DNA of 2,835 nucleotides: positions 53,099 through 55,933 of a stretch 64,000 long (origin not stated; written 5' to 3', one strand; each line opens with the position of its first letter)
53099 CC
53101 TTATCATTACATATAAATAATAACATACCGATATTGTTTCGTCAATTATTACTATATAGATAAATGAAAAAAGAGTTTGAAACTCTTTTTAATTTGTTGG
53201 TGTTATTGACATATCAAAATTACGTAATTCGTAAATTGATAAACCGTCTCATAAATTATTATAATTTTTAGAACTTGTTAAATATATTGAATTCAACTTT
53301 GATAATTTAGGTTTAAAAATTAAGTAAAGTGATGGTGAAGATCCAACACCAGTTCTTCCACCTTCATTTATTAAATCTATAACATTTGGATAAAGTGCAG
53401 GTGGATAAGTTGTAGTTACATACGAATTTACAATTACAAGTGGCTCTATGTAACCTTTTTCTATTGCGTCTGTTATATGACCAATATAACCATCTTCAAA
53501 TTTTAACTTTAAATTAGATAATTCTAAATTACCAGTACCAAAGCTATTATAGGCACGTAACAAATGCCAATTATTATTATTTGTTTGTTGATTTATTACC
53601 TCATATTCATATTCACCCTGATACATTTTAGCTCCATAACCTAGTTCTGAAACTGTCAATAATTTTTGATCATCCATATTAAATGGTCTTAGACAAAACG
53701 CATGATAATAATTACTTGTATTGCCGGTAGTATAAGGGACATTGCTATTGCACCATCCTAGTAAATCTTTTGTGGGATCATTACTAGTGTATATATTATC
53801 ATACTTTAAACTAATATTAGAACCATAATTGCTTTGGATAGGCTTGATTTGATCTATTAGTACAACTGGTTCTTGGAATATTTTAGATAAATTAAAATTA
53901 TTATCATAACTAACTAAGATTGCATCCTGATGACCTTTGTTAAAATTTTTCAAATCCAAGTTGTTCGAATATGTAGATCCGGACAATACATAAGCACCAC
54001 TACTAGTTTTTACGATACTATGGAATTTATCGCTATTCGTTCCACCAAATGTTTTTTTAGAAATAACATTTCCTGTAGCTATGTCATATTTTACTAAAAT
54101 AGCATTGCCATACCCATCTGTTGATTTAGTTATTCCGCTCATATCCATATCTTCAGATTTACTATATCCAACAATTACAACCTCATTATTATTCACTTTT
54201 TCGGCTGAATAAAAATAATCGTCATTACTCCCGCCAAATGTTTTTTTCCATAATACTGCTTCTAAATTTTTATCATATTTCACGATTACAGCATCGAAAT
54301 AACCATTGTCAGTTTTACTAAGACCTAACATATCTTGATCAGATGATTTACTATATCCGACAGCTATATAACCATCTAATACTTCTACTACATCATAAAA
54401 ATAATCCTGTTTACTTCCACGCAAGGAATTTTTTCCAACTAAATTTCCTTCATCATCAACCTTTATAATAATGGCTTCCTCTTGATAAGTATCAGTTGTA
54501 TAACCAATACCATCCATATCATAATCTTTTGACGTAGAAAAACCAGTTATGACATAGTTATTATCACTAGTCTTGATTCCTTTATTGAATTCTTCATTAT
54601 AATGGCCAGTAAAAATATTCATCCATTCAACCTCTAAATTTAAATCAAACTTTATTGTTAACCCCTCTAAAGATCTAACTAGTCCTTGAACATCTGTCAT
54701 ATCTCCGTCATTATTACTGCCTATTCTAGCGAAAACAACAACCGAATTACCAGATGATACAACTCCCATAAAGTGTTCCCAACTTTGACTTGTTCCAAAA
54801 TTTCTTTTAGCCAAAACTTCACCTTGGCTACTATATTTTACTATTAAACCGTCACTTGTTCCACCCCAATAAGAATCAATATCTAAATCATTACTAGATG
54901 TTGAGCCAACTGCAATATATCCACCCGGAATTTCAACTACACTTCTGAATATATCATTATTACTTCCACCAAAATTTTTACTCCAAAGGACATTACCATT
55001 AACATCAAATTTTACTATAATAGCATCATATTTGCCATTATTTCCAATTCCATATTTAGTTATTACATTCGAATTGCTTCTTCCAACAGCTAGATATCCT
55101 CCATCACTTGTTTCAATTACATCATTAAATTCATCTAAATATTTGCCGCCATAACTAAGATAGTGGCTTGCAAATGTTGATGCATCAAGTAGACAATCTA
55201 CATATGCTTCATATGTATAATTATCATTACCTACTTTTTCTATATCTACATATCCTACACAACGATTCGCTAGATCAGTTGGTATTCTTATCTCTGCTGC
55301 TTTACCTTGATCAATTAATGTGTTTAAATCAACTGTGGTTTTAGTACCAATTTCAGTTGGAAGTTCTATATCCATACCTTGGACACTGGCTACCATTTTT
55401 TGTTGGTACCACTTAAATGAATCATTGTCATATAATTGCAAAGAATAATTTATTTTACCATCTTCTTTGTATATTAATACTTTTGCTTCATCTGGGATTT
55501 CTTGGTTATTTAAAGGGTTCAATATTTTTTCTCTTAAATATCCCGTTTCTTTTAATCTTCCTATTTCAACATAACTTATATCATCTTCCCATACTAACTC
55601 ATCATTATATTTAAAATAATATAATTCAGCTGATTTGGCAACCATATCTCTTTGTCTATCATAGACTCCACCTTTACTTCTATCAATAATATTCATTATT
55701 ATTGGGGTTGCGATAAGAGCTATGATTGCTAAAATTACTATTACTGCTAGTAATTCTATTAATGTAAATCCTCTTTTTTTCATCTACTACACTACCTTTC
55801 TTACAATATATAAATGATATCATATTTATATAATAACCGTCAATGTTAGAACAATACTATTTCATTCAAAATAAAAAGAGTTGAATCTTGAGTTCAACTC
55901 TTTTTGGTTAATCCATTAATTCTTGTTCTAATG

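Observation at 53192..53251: In-frame premature TGA truncates the 4th array B paralog; the conserved 19-codon tail remains downstream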

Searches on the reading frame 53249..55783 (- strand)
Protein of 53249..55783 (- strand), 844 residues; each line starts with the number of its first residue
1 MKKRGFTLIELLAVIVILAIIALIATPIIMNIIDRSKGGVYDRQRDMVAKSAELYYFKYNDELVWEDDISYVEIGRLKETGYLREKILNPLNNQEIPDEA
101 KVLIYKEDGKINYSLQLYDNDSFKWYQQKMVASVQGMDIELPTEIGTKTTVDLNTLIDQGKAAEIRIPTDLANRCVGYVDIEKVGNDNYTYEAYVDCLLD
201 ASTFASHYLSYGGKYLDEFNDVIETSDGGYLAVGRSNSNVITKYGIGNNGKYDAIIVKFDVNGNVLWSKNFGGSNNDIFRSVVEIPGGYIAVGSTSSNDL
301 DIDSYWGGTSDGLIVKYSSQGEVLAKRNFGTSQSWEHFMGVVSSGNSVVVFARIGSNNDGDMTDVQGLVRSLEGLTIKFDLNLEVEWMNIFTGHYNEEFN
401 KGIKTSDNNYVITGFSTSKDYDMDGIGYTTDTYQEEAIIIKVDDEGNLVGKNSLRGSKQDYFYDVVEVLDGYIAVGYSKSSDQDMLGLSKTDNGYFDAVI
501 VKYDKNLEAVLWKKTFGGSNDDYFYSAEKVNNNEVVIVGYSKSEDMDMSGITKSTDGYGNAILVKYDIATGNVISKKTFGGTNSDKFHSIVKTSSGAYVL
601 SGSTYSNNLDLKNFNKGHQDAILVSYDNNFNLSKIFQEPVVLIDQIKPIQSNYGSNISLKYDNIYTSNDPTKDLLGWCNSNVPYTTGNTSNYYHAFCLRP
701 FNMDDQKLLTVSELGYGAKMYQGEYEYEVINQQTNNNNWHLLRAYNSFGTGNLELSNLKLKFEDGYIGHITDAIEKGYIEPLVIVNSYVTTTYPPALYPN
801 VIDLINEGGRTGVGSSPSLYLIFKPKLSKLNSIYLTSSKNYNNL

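Call 11: find_encoding_contigs(protein=window:53249-55783:-, flank=4000, max_places=10)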
Protein window:53249-55783:- (844 aa): 7 contigs read that carry it; 3 places shown.
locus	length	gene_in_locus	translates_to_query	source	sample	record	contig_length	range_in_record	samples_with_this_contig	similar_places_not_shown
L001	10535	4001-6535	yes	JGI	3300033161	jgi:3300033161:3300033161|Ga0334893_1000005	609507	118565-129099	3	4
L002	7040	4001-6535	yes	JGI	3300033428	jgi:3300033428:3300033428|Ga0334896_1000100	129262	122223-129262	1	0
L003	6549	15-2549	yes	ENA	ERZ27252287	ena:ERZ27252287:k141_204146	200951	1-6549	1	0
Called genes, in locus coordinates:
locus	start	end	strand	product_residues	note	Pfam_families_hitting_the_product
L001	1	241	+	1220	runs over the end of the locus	PF04563:RNA_pol_Rpb2_1, PF04561:RNA_pol_Rpb2_2, PF04565:RNA_pol_Rpb2_3, PF10385:RNA_pol_Rpb2_45, PF00562:RNA_pol_Rpb2_6, PF04560:RNA_pol_Rpb2_7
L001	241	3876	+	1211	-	PF04997:RNA_pol_Rpb1_1, PF00623:RNA_pol_Rpb1_2, PF04983:RNA_pol_Rpb1_3, PF05000:RNA_pol_Rpb1_4, PF04998:RNA_pol_Rpb1_5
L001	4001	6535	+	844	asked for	PF07963:N_methyl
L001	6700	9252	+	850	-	PF07963:N_methyl (weak)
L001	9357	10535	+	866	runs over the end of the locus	PF07963:N_methyl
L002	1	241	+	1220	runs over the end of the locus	PF04563:RNA_pol_Rpb2_1, PF04561:RNA_pol_Rpb2_2, PF04565:RNA_pol_Rpb2_3, PF10385:RNA_pol_Rpb2_45, PF00562:RNA_pol_Rpb2_6, PF04560:RNA_pol_Rpb2_7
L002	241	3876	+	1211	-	PF04997:RNA_pol_Rpb1_1, PF00623:RNA_pol_Rpb1_2, PF04983:RNA_pol_Rpb1_3, PF05000:RNA_pol_Rpb1_4, PF04998:RNA_pol_Rpb1_5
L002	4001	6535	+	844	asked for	PF07963:N_methyl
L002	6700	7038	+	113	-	?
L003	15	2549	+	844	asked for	PF07963:N_methyl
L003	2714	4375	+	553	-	PF07963:N_methyl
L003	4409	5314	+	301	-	-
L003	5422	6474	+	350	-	PF00144:Beta-lactamase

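Call 12: search_protein_families(library=pfam, proteins=[window:53252-55783:-], max_evalue=0.01)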
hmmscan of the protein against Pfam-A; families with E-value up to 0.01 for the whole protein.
window:53252-55783:- (844 aa): 1 family
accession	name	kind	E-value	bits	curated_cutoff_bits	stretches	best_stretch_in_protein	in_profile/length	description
PF07963.17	N_methyl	-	1.2e-07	31.5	21.2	1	2-25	3-26/27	Prokaryotic N-terminal methylation motif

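Call 50: search_protein_families(library=ncbifam, proteins=[window:53252-55783:-], max_evalue=0.01)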
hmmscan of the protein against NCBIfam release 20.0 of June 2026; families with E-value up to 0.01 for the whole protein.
window:53252-55783:- (844 aa): 9 families
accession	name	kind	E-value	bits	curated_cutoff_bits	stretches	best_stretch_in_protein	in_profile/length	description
TIGR02532.1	IV_pilin_GFxxxE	domain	4e-08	32.8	16.3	1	3-26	1-24/24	prepilin-type N-terminal cleavage/methylation domain-containing protein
TIGR01710.1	typeII_sec_gspG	equivalog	4.9e-06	26.6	88.85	1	4-56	1-53/134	type II secretion system major pseudopilin GspG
NF040999.1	pilin_ComGC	equivalog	9.5e-05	22.5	75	1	4-61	2-59/84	competence type IV pilus major pilin ComGC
NF041775.1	typeIV_PilA_Myxo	equivalog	0.00014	21.9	400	1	2-37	9-44/214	type IV pilin protein PilA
NF007862.0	PRK10574.1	equivalog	0.00027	21.1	138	1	1-34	2-35/145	prepilin peptidase-dependent pilin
TIGR01708.2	typeII_sec_gspH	equivalog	0.0029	17.6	80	1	4-25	2-23/169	type II secretion system minor pseudopilin GspH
NF040982.1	ComGD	equivalog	0.0057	17.1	70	0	3-33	1-31/139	competence type IV pilus minor pilin ComGD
NF041013.1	T4P_ComGE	equivalog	0.009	16.1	49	0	2-35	2-35/83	competence type IV pilus minor pilin ComGE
NF041002.1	pilin_ComGF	equivalog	0.0092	16.2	80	0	4-33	2-31/139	competence type IV pilus minor pilin ComGF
